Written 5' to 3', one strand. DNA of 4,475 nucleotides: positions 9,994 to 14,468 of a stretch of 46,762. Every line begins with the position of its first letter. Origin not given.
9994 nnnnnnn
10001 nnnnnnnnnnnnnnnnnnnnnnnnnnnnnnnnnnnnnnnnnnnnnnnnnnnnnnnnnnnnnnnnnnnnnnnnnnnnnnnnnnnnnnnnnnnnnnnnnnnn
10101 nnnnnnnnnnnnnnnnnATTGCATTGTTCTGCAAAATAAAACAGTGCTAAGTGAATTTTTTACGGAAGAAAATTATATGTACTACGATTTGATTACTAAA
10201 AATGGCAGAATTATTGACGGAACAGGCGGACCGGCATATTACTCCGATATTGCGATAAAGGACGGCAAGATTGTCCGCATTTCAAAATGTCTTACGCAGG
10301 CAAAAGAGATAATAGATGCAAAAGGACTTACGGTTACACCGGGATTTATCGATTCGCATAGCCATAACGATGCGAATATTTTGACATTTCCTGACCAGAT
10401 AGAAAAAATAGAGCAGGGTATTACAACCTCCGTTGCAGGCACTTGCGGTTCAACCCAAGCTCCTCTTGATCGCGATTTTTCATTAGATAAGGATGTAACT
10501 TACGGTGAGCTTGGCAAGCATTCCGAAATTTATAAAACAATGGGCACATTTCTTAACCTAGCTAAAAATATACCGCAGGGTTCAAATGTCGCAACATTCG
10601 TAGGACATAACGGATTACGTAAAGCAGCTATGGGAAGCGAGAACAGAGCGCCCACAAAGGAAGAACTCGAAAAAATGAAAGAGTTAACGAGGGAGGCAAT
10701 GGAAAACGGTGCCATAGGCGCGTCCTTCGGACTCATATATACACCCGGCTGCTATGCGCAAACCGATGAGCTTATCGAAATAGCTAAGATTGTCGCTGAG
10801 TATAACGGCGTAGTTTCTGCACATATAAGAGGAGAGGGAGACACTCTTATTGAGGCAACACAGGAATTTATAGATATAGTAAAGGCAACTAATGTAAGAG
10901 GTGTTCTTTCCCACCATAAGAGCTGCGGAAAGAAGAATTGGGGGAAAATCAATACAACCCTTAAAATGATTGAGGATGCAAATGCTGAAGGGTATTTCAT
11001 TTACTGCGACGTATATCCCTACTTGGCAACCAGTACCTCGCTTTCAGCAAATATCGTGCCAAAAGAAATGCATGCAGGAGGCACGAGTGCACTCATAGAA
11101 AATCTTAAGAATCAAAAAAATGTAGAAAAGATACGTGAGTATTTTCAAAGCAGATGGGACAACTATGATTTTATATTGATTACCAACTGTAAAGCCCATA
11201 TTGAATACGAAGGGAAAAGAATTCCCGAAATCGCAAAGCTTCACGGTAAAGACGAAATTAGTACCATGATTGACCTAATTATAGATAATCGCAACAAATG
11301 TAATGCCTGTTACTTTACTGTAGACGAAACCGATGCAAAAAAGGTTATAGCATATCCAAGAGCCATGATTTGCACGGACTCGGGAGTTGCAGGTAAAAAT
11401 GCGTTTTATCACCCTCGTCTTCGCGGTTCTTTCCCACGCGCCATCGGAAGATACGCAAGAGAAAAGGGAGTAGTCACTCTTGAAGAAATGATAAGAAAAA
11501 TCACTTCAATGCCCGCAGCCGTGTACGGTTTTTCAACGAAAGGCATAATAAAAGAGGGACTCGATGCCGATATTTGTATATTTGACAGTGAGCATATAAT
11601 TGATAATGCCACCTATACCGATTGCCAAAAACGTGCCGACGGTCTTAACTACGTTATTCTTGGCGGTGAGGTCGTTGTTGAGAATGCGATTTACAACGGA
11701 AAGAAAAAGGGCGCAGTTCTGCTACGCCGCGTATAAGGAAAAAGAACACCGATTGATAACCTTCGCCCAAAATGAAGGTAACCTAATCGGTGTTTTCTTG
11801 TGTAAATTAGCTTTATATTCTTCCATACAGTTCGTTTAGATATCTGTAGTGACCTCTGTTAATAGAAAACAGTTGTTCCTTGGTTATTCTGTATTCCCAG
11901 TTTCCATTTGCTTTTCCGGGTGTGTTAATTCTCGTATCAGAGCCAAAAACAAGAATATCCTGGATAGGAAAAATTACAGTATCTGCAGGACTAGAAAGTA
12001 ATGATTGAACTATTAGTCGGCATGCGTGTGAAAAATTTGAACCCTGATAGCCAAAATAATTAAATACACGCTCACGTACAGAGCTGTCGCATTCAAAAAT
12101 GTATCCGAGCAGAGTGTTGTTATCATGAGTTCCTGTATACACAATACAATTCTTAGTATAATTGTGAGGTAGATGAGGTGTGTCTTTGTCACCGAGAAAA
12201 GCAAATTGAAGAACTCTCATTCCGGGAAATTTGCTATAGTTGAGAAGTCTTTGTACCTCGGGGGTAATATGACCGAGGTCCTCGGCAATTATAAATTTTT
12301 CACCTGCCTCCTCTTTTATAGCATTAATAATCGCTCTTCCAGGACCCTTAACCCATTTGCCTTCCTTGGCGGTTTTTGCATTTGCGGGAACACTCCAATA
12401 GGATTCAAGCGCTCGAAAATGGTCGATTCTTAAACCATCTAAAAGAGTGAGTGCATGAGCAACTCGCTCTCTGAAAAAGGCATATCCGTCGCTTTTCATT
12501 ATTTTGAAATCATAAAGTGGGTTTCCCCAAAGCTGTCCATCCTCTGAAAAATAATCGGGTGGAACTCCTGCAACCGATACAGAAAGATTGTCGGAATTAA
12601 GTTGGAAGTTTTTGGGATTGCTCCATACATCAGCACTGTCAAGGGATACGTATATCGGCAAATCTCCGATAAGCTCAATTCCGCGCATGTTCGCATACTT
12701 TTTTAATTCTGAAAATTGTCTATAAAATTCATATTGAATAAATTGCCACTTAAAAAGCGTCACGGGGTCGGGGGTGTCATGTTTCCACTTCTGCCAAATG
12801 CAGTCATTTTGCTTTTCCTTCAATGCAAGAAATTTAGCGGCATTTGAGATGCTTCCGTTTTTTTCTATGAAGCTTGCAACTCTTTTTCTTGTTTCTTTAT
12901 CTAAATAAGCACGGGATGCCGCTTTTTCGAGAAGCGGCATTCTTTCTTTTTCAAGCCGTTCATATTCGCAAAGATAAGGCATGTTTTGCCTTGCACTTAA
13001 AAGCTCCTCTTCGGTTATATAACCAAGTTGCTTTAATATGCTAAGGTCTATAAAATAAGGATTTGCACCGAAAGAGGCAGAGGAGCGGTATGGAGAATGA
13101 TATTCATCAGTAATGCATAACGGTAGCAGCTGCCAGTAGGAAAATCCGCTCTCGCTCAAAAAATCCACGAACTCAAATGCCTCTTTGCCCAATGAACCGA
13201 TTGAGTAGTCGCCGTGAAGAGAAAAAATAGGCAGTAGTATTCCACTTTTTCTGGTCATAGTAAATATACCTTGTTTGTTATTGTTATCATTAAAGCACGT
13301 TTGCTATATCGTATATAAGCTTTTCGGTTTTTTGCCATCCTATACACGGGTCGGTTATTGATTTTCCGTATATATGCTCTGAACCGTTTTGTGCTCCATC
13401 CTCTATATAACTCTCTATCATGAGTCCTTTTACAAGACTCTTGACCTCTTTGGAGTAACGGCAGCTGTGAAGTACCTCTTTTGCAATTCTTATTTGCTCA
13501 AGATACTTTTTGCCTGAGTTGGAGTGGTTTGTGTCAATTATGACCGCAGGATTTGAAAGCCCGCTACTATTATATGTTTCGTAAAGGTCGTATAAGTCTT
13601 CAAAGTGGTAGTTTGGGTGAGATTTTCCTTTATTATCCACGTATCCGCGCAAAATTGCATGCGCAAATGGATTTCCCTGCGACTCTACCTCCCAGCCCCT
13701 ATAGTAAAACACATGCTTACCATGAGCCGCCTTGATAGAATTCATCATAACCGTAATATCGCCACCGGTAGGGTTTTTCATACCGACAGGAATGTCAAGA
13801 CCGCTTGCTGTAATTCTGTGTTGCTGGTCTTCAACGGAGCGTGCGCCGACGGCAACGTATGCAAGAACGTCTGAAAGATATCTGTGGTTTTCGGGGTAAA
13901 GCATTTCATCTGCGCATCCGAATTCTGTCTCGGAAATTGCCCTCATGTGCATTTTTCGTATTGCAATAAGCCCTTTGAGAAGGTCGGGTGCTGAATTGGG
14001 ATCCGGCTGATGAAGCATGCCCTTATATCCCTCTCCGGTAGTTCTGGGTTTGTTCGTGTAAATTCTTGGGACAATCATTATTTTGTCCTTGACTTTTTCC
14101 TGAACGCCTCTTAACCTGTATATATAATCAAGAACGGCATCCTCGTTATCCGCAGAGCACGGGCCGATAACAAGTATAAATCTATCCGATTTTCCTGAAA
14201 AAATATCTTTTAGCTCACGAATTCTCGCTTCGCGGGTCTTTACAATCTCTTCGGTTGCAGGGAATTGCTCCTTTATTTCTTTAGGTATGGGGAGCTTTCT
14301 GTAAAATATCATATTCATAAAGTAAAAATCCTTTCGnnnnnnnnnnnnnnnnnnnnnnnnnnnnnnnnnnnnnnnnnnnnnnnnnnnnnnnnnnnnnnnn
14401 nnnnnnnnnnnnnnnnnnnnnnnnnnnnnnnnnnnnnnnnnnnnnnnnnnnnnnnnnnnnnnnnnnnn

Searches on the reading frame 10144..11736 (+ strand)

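Call 89: search_protein_families(library=pfam, proteins=[window:10144-11736:+], max_evalue=0.00001)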
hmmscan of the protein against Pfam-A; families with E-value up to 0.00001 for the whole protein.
window:10144-11736:+ (530 aa): 2 families
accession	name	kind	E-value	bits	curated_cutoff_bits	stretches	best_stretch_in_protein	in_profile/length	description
PF07969.17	Amidohydro_3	-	9.1e-25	88.5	29.7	1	55-512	1-472/472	Amidohydrolase family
PF01979.26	Amidohydro_1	-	2.3e-18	67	25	1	307-511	151-345/345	Amidohydrolase family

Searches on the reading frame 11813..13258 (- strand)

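Call 89: search_protein_families(library=pfam, proteins=[window:11813-13258:-], max_evalue=0.00001)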
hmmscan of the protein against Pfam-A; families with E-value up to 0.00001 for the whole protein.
window:11813-13258:- (481 aa): 1 family
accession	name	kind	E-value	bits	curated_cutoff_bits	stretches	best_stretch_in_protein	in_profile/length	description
PF02446.23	Glyco_hydro_77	-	8.2e-145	483.7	25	1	9-463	1-464/465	4-alpha-glucanotransferase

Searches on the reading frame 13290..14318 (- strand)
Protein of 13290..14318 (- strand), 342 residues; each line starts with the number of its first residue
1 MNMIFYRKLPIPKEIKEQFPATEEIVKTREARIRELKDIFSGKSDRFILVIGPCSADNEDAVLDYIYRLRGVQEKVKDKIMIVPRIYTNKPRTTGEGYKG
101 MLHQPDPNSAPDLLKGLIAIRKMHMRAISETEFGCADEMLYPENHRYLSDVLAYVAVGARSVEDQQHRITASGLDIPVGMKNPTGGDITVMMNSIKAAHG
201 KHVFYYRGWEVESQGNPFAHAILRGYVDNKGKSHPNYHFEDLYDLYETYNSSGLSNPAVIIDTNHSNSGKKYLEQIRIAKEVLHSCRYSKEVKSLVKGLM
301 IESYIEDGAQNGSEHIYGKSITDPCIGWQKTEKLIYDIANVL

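Call 89: search_protein_families(library=pfam, proteins=[window:13290-14318:-], max_evalue=0.00001)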
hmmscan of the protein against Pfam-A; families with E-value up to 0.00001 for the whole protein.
window:13290-14318:- (342 aa): 1 family
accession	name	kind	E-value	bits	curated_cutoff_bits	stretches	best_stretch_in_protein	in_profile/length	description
PF00793.26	DAHP_synth_1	-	9.7e-45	153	25.5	1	35-333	6-267/270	DAHP synthetase I family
